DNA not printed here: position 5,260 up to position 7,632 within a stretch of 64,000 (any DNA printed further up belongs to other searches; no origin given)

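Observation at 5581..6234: Bacterial POT peptide transporter with ~218 aa of PKD/Ig-like repeats inserted between its last two TM helices, possibly as a split domain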

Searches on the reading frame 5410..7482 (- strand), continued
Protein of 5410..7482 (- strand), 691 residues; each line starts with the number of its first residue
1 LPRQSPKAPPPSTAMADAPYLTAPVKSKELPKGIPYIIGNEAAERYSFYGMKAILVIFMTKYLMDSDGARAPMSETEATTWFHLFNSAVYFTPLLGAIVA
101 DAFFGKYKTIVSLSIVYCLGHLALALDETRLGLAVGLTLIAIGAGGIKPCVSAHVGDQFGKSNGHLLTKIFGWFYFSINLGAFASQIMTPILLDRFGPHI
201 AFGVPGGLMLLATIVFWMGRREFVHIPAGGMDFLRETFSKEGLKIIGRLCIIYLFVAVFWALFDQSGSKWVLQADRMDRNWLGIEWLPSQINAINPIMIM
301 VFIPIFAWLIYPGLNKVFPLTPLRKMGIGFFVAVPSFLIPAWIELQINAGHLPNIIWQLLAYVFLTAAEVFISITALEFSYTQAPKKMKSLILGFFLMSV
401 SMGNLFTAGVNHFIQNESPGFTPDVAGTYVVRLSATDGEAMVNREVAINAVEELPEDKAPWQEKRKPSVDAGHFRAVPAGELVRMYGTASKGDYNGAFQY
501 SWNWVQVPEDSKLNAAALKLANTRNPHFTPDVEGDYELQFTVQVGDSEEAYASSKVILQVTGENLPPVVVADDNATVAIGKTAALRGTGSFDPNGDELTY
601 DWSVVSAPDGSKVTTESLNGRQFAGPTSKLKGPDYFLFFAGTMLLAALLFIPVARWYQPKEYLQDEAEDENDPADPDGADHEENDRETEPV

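Call 6: search_solved_structures(query=window:5410-7482:-, max_evalue=0.001, show_alignments=2)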
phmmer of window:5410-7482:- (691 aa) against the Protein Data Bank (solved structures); distinct sequences matched with E-value up to 0.001: 35.
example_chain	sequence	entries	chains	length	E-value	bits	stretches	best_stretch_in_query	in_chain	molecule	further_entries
2xut_A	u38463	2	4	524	7.1e-94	318.5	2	22-229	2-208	PROTON/PEPTIDE SYMPORTER FAMILY PROTEIN | GLUTATHIONE UPTAKE TRANSPORTER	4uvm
6ei3_A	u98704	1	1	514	3.8e-82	279.7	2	31-228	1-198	Proton-dependent oligopeptide transporter family protein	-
7pmy_A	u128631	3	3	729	1.5e-73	251.3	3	14-230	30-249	Solute carrier family 15 member 2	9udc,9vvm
7nqk_A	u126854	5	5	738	2e-72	247.6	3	25-228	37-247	Solute carrier family 15 member 2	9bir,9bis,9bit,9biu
7s8u_A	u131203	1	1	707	7.3e-62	212.7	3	31-226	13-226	Solute carrier family 15 member 1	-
7pmw_A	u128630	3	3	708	1.2e-61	211.9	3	31-223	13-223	Solute carrier family 15 member 1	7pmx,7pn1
7q0l_A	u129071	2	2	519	3.4e-29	104.7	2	39-216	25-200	Peptide transporter YePEPT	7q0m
4w6v_A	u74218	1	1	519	4e-29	104.5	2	39-216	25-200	Di-/tripeptide transporter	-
4ikv_A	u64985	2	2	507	4.5e-29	104.3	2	31-225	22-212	Di-tripeptide ABC transporter (Permease)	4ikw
4ikx_A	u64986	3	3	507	7.1e-29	103.6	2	31-225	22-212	Di-tripeptide ABC transporter (Permease)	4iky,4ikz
4xni_A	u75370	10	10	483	1.5e-25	92.7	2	31-261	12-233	Di-or tripeptide:H+ symporter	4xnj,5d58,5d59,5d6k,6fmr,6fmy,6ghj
7ac6_A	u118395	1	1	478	1.5e-25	92.6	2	31-261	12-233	Di-or tripeptide:H+ symporter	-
5mmt_A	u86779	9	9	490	1.5e-25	92.6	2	31-261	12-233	Di-or tripeptide:H+ symporter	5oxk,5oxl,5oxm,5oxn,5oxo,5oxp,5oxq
4aps_A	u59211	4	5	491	1.5e-25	92.6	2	31-261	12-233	DI-OR TRIPEPTIDE H+ SYMPORTER | DI-OR TRIPEPTIDE:H+ SYMPORTER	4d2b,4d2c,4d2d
7zc2_A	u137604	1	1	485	5e-25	90.9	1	26-265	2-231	Amino acid/peptide transporter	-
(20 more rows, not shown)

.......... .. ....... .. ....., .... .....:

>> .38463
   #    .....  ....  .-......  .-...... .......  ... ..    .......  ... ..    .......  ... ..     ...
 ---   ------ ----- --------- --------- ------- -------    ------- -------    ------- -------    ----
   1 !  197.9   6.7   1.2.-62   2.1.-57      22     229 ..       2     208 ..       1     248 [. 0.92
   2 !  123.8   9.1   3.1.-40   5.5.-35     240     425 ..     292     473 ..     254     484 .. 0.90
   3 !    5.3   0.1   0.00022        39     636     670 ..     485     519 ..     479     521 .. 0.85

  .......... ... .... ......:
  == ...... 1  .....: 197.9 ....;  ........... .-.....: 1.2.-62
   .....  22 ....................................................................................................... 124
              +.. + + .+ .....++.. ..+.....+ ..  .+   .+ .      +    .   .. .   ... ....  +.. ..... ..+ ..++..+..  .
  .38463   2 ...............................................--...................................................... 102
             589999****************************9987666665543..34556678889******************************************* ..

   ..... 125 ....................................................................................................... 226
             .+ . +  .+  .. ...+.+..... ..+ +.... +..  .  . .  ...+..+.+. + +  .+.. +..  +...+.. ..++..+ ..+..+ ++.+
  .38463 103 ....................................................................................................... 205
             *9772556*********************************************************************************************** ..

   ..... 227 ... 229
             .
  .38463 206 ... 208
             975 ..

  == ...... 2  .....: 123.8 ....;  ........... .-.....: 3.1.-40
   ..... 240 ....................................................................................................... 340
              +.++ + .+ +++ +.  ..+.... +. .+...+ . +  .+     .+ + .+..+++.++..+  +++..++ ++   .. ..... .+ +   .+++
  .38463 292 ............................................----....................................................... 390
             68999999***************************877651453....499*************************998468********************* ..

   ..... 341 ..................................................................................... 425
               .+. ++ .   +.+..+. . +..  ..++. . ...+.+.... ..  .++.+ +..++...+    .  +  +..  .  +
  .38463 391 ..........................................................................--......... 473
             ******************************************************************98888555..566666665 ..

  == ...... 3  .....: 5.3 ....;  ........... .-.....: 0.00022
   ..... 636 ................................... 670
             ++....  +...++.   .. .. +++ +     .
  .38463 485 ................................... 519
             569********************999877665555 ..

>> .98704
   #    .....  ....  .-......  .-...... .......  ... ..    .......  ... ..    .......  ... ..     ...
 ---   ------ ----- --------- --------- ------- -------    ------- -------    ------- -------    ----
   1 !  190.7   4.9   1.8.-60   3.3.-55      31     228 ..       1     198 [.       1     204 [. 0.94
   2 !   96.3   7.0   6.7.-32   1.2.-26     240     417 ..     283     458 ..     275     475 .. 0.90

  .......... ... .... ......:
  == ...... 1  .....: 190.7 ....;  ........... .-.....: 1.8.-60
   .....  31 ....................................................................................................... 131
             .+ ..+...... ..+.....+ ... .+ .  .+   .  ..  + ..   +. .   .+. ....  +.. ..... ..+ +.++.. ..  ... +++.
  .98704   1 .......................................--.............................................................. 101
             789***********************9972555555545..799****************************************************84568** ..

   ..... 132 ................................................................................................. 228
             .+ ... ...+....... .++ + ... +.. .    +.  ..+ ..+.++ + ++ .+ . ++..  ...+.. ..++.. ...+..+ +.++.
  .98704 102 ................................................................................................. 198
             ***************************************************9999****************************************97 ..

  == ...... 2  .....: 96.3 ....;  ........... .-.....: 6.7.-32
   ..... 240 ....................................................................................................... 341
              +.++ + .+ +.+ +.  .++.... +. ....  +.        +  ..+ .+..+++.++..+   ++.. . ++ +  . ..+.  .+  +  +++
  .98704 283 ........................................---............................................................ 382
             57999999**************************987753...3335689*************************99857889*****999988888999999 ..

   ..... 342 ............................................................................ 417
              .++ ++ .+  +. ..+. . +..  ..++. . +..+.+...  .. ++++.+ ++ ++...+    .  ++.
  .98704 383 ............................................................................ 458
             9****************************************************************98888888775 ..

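Call 18: find_related_loci(query=A1, collection=genome_contigs, flank=6000)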
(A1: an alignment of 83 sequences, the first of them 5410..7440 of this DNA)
Query A1 (677 aa) in genome_contigs; peptide patterns used: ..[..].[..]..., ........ (x = any residue, [..] = any of these).
600 stretches matched a pattern (row limit reached: there are more); 596 encode a relative of the query (tblastn E <= 1e-3); the best 80 are kept; 80 distinct loci.
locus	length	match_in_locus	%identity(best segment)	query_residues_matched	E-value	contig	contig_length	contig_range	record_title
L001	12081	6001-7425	70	1-674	0e+0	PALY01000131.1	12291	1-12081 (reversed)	MAG: Deltaproteobacteria bacterium isolate SAT32 312023, whole genome shotgun sequence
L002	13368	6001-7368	68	4-659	9e-177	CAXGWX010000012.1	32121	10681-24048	MAG TPA_asm: uncultured Bdellovibrionales bacterium isolate ERR594338_concoct_189 genome assembly, contig: ERZ11848501.1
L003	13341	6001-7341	64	1-654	2e-174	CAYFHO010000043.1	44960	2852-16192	MAG TPA_asm: uncultured Verrucomicrobiota bacterium isolate ERP003628_co2_164 genome assembly, contig: NODE_563_length_4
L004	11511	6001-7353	66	4-661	6e-173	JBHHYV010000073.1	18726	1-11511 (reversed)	MAG: Myxococcota bacterium isolate Maj_2_bin.28 NODE_1469_length_18726_cov_7.586632, whole genome shotgun sequence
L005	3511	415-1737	63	6-653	0e+0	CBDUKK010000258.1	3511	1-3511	MAG TPA_asm: uncultured Gammaproteobacteria bacterium isolate SRR22808129_metabat2_63 genome assembly, contig: ERZ250434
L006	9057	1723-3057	63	6-656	4e-170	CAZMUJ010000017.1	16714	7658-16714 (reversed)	MAG TPA_asm: uncultured Acidobacteriota bacterium isolate SRP092796_co1_103 genome assembly, contig: k141_550008, whole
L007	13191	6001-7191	61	6-402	6e-170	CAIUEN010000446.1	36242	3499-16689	MAG: uncultured Verrucomicrobiales bacterium isolate Ki1-2-7m_bin-060 genome assembly, contig: bin-060:446/535, whole ge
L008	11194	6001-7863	44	6-651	2e-161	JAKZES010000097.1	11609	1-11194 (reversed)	Verrucomicrobiaceae bacterium E54 scaffold_97_length=11610, whole genome shotgun sequence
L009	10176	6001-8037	44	3-669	2e-159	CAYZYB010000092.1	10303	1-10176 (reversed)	MAG TPA_asm: uncultured Planctomycetaceae bacterium isolate SRP114822_co2_11 genome assembly, contig: NODE_5027_length_1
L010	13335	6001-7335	61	1-652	7e-159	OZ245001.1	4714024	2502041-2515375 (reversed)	MAG: Nitrospirales bacterium isolate bac9a1a3-9b3b-4908-8e4e-8c10ff1519cc genome assembly, chromosome: 1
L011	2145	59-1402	62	6-665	4e-171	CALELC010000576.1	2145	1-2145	MAG TPA_asm: uncultured Planctomycetaceae bacterium isolate SRR4028131_bin.148_CONCOCT_v1.1_MAG genome assembly, contig:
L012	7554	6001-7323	61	8-655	9e-158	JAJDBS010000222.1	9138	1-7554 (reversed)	MAG: Nitrospirales bacterium isolate OFTM76 OFTM76_221, whole genome shotgun sequence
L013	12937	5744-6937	58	6-403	4e-157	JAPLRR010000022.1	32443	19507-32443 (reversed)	MAG: Methylococcales bacterium isolate LacPavin_0920_WC57_MAG_48_27 LacPavin_0920_WC57_scaffold_348783, whole genome sho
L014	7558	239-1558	62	6-652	5e-156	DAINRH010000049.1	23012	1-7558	MAG TPA_asm: Methylobacter sp. isolate CTOTU25073 NODE_172_length_23012_cov_11.970074, whole genome shotgun sequence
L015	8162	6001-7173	59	12-402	2e-153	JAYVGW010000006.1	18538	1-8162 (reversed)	MAG: Methyloglobulus sp. isolate GL47_Up_metabat_177 GL47_Up_metabat_177_5, whole genome shotgun sequence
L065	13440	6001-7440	52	15-414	9e-57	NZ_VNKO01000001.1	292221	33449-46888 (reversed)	Vulcaniibacterium gelatinicum strain R-5-52-3 Scaffold1, whole genome shotgun sequence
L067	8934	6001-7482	50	8-404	9e-55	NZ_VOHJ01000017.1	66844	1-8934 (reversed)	Vulcaniibacterium thermophilum strain KCTC 32020 Scaffold17, whole genome shotgun sequence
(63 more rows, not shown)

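Call 19: predict_structure(alignment_id=A1)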
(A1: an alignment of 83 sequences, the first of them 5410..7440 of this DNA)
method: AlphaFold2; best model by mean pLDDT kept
length: 677 residues; sequences in the alignment: 83
mean_pLDDT: 84.5   pTM: 0.77
mean pLDDT of the five models: 84.5, 83.1, 81.7, 80.8, 80.5
residues with pLDDT >= 90: 235; 70-90: 393; 50-70: 22; < 50: 27
segments of 3 or more residues with pLDDT < 50: 1-3, 656-677
pLDDT, mean of each block of 10 residues (from residue 1): 63 85 89 87 83 78 75 80 86 91 94 90 91 86 87 85 88 85 90 93 89 84 90 93 88 77 78 72 89 90 90 95 94 86 91 92 90 88 87 81 88 92 91 87 56 84 89 80 85 89 87 91 91 83 91 83 84 88 91 90 89 85 93 94 84 54 32 32
secondary structure, 60 per line:
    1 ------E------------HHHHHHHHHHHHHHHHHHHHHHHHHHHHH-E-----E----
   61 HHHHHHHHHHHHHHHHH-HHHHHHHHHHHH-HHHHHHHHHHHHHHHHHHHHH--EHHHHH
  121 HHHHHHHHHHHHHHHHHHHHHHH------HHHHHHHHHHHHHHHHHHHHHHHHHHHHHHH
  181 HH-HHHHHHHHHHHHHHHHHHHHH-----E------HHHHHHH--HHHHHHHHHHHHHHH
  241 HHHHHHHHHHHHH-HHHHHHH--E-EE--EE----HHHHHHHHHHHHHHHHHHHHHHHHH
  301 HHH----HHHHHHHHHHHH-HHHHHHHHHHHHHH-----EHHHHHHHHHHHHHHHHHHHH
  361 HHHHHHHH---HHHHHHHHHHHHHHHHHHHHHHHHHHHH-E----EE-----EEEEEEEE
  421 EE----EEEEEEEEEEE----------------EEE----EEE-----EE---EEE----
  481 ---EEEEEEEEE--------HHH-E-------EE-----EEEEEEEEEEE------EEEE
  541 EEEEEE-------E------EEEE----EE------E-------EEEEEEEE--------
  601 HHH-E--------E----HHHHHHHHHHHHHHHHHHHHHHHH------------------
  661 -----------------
elements in order: H20-48 H61-77 H79-90 H92-112 H116-143 H150-182 H184-204 H217-223 H226-253 H255-261 H276-303 H308-319 H321-334 H341-368 H372-399 E413-422 E427-437 E454-456 E461-463 E474-476 E484-492 E520-530 E537-546 E561-564 E585-592 H619-642

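Call 23: fold_search(model_id=the predicted structure, library=pdb)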
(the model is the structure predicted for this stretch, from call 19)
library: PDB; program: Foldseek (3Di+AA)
matches with E <= 10: 1336; with E <= 0.001: 324
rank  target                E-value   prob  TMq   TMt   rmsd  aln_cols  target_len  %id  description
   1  4uvm                  2.4e-21  1.00  0.47  0.62   5.6       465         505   36  In meso crystal structure of the POT family transporter PepTSo (released 2015-02-04)
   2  9bis_A                2.6e-21  1.00  0.52  0.74   3.4       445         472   36  Cryo-EM structure of the mammalian peptide transporter PepT2 bound to amoxicillin (released 2024-07-24)
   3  6ei3                  4.1e-21  1.00  0.46  0.59   5.2       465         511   34  Crystal structure of auto inhibited POT family peptide transporter (released 2017-11-22)
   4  9bir_A                1.1e-20  1.00  0.52  0.74   3.5       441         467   36  Cryo-EM structure of the mammalian peptide transporter PepT2 bound to cefadroxil (released 2024-07-24)
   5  7nqk_A                4.5e-18  1.00  0.49  0.50  15.2       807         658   20  Cryo-EM structure of the mammalian peptide transporter PepT2 (released 2021-07-07)
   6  7pmw_A                6.1e-17  1.00  0.42  0.44  15.8       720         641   21  HsPepT1 bound to Ala-Phe in the outward facing occluded conformation (released 2021-10-20)
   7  7pmx_A                9.0e-17  1.00  0.43  0.44  15.4       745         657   20  HsPepT1 bound to Ala-Phe in the outward facing open conformation (released 2021-10-20)
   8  7s8u                  9.4e-17  1.00  0.43  0.43  17.5       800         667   21  Cryo-EM structure of a mammalian peptide transporter (PepT1/slc15a1) in nanodisc (released 2022-07-20)
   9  8cni_B                1.3e-16  1.00  0.51  0.69   3.2       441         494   22  PHT1 in the outward facing conformation, bound to Sb27 (released 2023-09-27)
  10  2xut_A                1.6e-16  1.00  0.44  0.63   6.1       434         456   37  Crystal structure of a proton dependent oligopeptide (POT) family transporter. (released 2010-12-15)
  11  7pmy_A                7.5e-16  1.00  0.45  0.46  17.5       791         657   21  HsPepT2 bound to Ala-Phe in the inward facing partially occluded conformation (released 2021-10-20)
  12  9irb_A                1.7e-15  1.00  0.50  0.71   4.0       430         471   23  CryoEM structure of hSLC15A4+Fab107 (released 2025-08-20)
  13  8wx1                  1.7e-15  1.00  0.51  0.68   3.3       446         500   22  Cryo-EM structure of mouse SLC15A3 (outward-facing open) (released 2024-10-30)
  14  8wx3_A                2.8e-15  1.00  0.51  0.70   3.3       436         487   23  Cryo-EM structure of human SLC15A4 (outward-facing open) (released 2023-12-06)
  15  8jzs_A                5.2e-15  1.00  0.51  0.70   3.9       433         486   22  Outward-facing SLC15A4 dimer (released 2023-09-27)
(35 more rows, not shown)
